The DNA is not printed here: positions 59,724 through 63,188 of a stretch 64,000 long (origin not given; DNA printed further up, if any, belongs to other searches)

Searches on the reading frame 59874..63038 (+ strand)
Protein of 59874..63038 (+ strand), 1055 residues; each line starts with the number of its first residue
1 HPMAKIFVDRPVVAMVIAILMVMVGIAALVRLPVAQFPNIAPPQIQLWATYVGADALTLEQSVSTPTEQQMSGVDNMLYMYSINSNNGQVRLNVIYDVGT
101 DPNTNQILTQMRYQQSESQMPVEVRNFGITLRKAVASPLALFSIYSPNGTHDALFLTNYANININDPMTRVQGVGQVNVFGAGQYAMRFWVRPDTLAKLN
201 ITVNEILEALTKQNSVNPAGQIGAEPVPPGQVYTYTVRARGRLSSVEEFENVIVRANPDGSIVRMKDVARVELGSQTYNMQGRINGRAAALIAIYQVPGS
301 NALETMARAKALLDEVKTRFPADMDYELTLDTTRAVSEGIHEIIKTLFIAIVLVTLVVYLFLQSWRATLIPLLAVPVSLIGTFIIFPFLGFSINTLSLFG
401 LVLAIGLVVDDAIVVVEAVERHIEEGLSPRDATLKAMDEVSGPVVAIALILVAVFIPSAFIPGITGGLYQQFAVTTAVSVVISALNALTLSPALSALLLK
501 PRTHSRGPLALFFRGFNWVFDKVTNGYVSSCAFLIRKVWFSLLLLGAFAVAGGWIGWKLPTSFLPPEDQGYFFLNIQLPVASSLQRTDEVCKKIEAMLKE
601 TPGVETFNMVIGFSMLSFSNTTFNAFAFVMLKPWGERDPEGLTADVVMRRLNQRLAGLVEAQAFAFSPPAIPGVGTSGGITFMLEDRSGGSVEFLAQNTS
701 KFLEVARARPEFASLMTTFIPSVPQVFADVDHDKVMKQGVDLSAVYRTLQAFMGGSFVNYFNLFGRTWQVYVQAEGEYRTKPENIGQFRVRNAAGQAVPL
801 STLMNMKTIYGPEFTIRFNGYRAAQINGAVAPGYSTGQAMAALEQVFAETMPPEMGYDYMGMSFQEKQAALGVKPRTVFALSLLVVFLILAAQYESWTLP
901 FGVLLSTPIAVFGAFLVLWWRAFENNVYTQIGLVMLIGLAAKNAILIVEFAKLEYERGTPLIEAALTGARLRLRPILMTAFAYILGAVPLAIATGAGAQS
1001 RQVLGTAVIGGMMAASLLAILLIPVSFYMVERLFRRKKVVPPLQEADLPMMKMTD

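Call 56: search_protein_families(library=ncbifam, proteins=[window:59874-63038:+], max_evalue=1e-30)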
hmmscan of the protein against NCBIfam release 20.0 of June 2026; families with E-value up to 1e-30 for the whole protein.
window:59874-63038:+ (1055 aa): 11 families
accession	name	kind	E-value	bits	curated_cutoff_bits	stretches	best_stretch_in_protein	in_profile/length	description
NF000282.2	RND_permease_1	subfamily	0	1259.5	1250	1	4-1032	1-1029/1029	multidrug efflux RND transporter permease subunit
TIGR00915.1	2A0602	subfamily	0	1133.1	940.35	1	3-1039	1-1037/1050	efflux RND transporter permease subunit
NF007842.1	PRK10555.1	equivalog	4.3e-277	922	1854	1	3-1038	1-1034/1036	multidrug efflux RND transporter permease AcrD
NF000037.1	RND_perm_OqxB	exception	1e-274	914.2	2200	1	4-1040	4-1044/1050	multidrug efflux RND transporter permease subunit OqxB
NF007131.0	PRK09577.1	equivalog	1e-265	884.3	1768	1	3-1038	1-1030/1045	multidrug efflux RND transporter permease subunit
NF011706.2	PRK15127.1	equivalog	3e-265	882.9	2150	1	3-1038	1-1037/1049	multidrug efflux RND transporter permease subunit AcrB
NF033617.1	RND_permease_2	subfamily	3.2e-247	823.2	1250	1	5-1031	2-1008/1009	multidrug efflux RND transporter permease subunit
NF007133.0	PRK09579.1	equivalog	1.4e-177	592.3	1763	1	4-1033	4-1005/1017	multidrug efflux RND transporter permease subunit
NF007905.0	PRK10614.1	equivalog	8.8e-146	487.1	1774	1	6-1038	6-1016/1025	multidrug efflux RND transporter permease subunit MdtC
NF007798.0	PRK10503.1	equivalog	1.1e-130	437.1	1584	1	5-1038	14-1030/1040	MdtB/MuxB family multidrug efflux RND transporter permease subunit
TIGR00914.1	2A0601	subfamily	6.4e-101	338.7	701.45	1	13-1033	15-1038/1051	CusA/CzcA family heavy metal efflux RND transporter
